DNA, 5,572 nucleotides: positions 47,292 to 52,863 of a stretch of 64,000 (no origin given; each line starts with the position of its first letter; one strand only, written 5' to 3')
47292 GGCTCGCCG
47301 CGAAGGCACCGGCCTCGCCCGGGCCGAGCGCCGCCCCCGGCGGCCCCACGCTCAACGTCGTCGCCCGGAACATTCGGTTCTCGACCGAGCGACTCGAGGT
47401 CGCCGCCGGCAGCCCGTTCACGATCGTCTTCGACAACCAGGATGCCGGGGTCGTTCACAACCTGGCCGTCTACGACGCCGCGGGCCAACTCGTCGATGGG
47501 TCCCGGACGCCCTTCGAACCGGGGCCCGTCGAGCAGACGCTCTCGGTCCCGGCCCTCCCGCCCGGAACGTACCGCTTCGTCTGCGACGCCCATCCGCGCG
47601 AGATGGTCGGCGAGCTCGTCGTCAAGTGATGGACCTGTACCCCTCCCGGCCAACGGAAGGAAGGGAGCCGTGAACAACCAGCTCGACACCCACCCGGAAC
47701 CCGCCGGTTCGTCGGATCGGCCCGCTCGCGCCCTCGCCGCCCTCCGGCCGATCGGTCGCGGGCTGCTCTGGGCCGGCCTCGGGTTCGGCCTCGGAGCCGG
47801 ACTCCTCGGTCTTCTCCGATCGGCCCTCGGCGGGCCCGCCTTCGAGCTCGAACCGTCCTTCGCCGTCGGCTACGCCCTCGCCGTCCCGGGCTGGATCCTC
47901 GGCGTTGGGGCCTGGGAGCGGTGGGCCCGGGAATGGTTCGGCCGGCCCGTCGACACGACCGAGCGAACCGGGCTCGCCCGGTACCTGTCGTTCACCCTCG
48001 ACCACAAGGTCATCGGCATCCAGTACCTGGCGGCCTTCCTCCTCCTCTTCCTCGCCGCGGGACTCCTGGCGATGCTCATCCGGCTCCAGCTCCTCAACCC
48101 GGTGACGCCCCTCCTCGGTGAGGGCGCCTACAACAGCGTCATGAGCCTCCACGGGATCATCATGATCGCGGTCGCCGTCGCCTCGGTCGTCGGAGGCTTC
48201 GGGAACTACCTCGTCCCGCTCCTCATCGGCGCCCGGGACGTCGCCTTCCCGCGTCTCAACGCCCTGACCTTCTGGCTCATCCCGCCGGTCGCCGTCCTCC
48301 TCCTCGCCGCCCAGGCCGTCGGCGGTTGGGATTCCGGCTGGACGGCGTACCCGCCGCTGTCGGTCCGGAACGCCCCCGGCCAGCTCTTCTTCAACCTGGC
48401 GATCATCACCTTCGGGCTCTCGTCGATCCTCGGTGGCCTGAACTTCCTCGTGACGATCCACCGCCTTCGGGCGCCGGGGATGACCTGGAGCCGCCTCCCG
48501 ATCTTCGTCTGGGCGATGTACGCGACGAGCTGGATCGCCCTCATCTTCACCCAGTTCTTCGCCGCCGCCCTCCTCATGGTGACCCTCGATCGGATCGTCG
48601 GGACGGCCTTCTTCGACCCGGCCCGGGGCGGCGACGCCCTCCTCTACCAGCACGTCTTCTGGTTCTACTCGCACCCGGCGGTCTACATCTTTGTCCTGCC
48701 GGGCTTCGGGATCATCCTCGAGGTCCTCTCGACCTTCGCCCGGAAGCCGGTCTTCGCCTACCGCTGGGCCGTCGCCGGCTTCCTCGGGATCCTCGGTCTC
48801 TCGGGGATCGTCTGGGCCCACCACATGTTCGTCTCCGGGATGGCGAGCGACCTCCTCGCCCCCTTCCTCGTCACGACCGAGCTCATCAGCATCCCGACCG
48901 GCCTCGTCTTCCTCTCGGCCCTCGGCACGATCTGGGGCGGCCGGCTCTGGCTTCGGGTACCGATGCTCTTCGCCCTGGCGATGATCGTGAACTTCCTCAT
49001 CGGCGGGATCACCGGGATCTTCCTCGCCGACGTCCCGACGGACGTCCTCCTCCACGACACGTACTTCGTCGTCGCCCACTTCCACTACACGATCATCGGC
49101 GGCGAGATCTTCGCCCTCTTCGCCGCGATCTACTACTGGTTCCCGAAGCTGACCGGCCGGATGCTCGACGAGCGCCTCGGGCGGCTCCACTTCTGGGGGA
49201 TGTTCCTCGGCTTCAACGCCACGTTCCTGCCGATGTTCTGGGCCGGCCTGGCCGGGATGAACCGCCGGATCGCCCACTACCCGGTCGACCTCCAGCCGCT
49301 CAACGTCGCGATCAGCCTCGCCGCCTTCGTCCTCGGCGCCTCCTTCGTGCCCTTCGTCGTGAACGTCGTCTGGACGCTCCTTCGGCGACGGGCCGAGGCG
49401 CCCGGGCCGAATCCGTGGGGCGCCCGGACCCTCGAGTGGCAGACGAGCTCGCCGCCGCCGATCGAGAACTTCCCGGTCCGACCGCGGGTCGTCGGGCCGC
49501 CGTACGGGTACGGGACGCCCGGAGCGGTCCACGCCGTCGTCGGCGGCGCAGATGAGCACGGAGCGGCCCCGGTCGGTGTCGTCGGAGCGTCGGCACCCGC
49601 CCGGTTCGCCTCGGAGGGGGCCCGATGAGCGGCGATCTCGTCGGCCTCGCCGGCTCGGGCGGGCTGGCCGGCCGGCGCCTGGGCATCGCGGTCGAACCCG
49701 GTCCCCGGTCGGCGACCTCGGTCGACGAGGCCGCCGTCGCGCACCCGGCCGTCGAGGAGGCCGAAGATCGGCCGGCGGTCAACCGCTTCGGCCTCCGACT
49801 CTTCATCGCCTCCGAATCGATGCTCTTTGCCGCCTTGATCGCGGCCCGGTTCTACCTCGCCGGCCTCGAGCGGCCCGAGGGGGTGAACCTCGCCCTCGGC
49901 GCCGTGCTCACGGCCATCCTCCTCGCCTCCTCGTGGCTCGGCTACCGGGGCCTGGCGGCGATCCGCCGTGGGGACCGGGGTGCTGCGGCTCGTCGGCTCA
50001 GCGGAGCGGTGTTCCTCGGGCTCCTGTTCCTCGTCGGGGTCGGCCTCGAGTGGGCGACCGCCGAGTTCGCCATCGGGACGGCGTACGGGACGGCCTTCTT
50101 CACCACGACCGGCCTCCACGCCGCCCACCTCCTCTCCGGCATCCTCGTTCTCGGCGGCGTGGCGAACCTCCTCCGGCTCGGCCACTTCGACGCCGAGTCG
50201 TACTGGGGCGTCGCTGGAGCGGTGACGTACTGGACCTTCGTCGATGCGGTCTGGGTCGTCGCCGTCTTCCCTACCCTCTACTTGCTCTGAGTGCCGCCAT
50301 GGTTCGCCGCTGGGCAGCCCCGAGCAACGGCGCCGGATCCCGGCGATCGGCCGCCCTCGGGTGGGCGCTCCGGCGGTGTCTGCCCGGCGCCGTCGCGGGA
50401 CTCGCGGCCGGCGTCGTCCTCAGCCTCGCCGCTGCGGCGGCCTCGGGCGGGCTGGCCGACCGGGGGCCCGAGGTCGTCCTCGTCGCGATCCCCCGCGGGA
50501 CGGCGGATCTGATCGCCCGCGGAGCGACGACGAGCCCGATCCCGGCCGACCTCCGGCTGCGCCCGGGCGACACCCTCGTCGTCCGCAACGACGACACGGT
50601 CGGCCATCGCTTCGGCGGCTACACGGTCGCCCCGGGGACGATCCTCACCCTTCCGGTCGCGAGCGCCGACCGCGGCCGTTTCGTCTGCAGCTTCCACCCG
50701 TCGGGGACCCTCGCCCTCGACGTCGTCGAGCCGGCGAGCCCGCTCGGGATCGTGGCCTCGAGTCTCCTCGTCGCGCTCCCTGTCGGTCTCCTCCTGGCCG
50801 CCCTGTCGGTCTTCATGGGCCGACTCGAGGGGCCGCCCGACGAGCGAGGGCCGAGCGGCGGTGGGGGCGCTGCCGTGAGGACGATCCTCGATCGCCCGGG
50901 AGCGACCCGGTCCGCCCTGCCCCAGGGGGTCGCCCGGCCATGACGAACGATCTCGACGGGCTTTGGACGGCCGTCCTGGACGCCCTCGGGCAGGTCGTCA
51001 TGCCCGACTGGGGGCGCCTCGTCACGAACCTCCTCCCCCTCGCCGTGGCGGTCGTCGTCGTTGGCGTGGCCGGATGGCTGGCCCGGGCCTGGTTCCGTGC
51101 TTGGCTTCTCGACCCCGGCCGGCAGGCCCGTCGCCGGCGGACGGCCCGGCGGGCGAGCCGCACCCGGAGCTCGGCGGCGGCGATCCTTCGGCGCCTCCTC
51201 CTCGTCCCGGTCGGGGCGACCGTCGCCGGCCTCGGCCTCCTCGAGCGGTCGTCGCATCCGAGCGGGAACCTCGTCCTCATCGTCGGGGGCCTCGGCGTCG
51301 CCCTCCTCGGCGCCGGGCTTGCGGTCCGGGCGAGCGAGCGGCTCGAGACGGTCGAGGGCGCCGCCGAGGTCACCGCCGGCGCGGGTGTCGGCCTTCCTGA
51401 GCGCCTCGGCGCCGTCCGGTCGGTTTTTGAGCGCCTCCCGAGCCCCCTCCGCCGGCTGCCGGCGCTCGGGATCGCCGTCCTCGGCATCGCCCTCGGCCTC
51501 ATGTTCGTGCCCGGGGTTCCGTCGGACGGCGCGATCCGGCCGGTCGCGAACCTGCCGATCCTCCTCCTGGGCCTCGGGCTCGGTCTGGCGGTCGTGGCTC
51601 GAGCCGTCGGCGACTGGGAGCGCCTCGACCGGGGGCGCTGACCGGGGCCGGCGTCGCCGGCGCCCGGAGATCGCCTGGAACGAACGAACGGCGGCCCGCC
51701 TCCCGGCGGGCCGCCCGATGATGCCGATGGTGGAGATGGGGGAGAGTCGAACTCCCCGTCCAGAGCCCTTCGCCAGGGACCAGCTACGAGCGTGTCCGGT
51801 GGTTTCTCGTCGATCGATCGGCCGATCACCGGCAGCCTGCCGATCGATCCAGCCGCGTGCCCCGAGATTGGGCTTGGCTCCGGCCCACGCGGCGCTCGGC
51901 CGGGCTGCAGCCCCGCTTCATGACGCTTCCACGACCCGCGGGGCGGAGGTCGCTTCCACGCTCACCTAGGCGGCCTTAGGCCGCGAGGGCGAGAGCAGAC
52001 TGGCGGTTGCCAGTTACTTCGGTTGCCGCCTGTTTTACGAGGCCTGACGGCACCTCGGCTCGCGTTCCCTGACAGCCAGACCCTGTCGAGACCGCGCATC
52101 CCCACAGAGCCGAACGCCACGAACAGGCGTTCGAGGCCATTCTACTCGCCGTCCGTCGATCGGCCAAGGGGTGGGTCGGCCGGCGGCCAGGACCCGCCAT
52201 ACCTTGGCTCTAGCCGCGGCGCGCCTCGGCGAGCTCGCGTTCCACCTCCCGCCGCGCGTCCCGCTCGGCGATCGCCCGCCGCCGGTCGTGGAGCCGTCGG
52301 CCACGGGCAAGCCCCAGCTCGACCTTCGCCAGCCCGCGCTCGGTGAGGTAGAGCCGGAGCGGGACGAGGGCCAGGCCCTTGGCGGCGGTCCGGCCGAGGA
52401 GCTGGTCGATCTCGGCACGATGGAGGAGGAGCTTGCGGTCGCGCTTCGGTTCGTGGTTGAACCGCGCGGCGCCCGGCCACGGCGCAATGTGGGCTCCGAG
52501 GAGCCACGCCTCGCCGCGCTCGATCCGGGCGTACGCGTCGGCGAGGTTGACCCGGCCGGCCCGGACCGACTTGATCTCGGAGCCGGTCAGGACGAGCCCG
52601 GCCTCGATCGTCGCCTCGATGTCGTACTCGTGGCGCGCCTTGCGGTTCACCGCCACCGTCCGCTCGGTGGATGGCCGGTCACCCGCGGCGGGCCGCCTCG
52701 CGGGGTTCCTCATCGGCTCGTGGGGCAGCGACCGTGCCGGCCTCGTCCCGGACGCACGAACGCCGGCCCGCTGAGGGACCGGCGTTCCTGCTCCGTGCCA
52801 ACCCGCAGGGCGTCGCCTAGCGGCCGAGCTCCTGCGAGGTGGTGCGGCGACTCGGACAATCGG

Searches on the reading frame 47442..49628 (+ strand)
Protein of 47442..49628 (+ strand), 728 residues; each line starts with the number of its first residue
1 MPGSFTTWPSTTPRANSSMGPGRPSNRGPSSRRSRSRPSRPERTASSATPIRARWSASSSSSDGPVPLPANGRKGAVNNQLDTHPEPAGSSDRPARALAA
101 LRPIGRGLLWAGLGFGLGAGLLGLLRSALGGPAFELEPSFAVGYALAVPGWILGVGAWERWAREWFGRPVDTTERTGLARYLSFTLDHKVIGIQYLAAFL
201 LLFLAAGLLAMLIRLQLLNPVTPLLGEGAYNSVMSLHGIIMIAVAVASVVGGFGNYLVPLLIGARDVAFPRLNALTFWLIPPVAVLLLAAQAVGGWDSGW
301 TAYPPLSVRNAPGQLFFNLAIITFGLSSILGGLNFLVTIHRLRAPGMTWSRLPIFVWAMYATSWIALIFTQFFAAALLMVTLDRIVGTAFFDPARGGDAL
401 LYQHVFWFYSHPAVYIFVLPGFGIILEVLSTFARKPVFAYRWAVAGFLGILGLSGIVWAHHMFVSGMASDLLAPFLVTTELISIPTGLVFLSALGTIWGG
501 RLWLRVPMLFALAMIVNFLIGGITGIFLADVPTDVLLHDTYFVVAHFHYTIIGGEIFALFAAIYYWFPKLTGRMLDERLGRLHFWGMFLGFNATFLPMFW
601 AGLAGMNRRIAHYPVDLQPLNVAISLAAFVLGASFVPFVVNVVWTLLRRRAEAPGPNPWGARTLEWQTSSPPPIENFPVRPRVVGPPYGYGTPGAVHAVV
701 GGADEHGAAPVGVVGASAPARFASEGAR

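Call 21: search_protein_families(library=pfam, proteins=[window:47442-49628:+], max_evalue=0.01)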
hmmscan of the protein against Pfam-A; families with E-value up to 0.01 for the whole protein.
window:47442-49628:+ (728 aa): 1 family
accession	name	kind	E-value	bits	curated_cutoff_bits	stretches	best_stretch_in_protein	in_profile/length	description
PF00115.25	COX1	-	1e-145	486.4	34.8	1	191-630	2-436/436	Cytochrome C and Quinol oxidase polypeptide I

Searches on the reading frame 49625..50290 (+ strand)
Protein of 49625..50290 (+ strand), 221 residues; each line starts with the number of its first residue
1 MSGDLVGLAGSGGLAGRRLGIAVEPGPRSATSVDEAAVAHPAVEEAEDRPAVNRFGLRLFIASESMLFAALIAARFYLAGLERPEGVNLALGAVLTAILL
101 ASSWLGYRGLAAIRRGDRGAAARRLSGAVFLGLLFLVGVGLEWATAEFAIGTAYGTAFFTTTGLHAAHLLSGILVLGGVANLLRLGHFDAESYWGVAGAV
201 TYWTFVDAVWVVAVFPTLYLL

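Call 21: search_protein_families(library=pfam, proteins=[window:49625-50290:+], max_evalue=0.01)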
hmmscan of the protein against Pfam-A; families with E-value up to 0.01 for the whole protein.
window:49625-50290:+ (221 aa): 1 family
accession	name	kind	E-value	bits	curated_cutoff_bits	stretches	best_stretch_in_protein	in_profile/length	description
PF00510.24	COX3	-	1.2e-16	61.8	23.8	1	54-212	77-248/258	Cytochrome c oxidase subunit III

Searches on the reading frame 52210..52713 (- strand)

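Call 49: search_protein_families(library=pfam, proteins=[window:52210-52713:-], max_evalue=0.001)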
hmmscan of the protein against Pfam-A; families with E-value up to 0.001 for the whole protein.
window:52210-52713:- (167 aa): 1 family
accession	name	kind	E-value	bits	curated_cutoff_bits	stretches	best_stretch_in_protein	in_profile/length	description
PF01668.23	SmpB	-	2.4e-56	190.1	27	1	20-162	1-142/143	SmpB protein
